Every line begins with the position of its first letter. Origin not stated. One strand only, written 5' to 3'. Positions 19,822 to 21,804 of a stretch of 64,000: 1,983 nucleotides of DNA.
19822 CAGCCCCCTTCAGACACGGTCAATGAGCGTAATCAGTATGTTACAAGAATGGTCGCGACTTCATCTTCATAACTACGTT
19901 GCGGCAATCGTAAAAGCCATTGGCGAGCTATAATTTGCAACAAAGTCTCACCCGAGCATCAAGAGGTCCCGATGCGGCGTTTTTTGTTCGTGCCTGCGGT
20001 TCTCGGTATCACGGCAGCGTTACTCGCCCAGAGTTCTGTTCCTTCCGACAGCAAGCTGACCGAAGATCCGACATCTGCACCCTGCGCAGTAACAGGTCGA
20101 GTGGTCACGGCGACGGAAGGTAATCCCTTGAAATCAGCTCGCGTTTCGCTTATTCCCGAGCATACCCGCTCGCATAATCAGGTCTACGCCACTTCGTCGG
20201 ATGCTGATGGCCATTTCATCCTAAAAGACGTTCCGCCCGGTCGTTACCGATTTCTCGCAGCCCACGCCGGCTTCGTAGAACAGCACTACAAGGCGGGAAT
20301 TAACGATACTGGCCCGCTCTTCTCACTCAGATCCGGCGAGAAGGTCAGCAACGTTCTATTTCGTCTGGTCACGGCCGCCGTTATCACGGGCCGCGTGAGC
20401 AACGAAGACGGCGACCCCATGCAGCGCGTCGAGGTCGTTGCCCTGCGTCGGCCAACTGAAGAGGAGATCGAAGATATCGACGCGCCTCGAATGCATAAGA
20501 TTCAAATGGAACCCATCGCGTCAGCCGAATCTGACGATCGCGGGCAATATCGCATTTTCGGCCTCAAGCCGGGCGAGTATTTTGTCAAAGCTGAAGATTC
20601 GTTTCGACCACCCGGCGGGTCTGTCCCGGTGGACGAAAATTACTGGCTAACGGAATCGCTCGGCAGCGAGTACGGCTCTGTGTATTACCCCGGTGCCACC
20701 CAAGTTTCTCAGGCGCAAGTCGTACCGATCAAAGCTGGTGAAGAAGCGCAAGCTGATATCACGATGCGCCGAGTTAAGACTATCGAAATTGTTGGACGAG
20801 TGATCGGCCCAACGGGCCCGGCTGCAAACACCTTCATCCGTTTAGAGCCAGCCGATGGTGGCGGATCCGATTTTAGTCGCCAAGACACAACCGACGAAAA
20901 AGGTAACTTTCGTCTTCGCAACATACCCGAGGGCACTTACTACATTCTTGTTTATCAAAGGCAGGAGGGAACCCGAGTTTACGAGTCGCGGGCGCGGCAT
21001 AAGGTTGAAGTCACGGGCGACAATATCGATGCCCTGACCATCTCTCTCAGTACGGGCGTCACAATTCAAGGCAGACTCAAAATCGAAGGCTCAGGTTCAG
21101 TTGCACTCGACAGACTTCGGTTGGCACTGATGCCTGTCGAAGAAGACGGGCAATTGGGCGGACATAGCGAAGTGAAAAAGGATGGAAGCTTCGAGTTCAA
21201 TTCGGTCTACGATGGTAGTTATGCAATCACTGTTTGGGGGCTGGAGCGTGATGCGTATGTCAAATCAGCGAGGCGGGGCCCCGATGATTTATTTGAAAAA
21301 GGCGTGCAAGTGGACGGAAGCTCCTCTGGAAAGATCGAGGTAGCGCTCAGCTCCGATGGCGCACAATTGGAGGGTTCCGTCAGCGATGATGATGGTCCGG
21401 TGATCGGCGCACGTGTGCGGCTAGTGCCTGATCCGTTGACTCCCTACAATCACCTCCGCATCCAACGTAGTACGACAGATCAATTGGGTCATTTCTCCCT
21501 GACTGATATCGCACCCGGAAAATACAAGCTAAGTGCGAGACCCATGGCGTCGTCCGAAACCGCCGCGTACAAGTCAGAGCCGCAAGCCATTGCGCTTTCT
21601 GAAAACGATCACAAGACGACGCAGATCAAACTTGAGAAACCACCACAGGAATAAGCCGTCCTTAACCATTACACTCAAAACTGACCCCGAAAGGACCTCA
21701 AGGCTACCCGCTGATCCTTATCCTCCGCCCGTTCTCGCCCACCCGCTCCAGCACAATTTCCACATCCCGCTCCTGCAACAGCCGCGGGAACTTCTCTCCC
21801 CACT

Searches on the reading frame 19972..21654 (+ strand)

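Call 19: search_protein_families(library=pfam, proteins=[window:19972-21654:+])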
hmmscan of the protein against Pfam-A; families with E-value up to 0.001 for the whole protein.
window:19972-21654:+ (560 aa): 15 families
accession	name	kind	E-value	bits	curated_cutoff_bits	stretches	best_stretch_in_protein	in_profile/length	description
PF13620.12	CarboxypepD_reg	-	5.7e-42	142.4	32.3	4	40-107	2-65/82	Carboxypeptidase regulatory-like domain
PF13715.12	CarbopepD_reg_2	-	9.3e-18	64.5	32.2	1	40-110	1-64/88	CarboxypepD_reg-like domain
PF17210.9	SdrD_B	-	1.7e-16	60.8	29.7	0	468-539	15-82/112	SdrD B-like domain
PF17802.7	SpaA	-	2.1e-14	53.9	23.1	0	304-351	35-80/91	Prealbumin-like fold domain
PF14686.12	fn3_3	-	8.8e-14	51.5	24.4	0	67-100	22-55/75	Polysaccharide lyase family 4, domain II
PF09430.16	EMC7_beta-sandw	-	4.8e-13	49.8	26.6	0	53-112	7-61/122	ER membrane protein complex subunit 7, beta-sandwich domain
PF23193.1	NOMO_3rd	-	1.6e-10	41.5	27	0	52-99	40-87/120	NOMO third transthyretin-like domain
PF00775.27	Dioxygenase_C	-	5.3e-08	33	27.3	0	136-208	30-101/182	Dioxygenase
PF10670.15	DUF4198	-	9.2e-08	32.9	34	0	47-99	154-208/209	Domain of unknown function (DUF4198)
PF20598.4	DUF6795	-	1.5e-07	32.1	27.4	0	43-87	4-46/103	Domain of unknown function (DUF6795)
PF07210.18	DUF1416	-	6.5e-06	26.4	23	0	462-486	18-42/97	Protein of unknown function (DUF1416)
PF01060.29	TTR-52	-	9.4e-06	26.6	24.9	0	49-85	7-44/79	Transthyretin-like family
PF22904.2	NOMO1-like_2nd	-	3.6e-05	24.2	27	0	39-101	5-65/90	BOS complex subunit NOMO1-like, second beta sandwich domain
PF23196.1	NOMO_6th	-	8.5e-05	23.4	27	0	495-521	41-68/123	NOMO sixth transthyretin-like domain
PF07495.19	Y_Y_Y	-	9.6e-05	22.6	26.6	0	302-332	20-50/65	Y_Y_Y domain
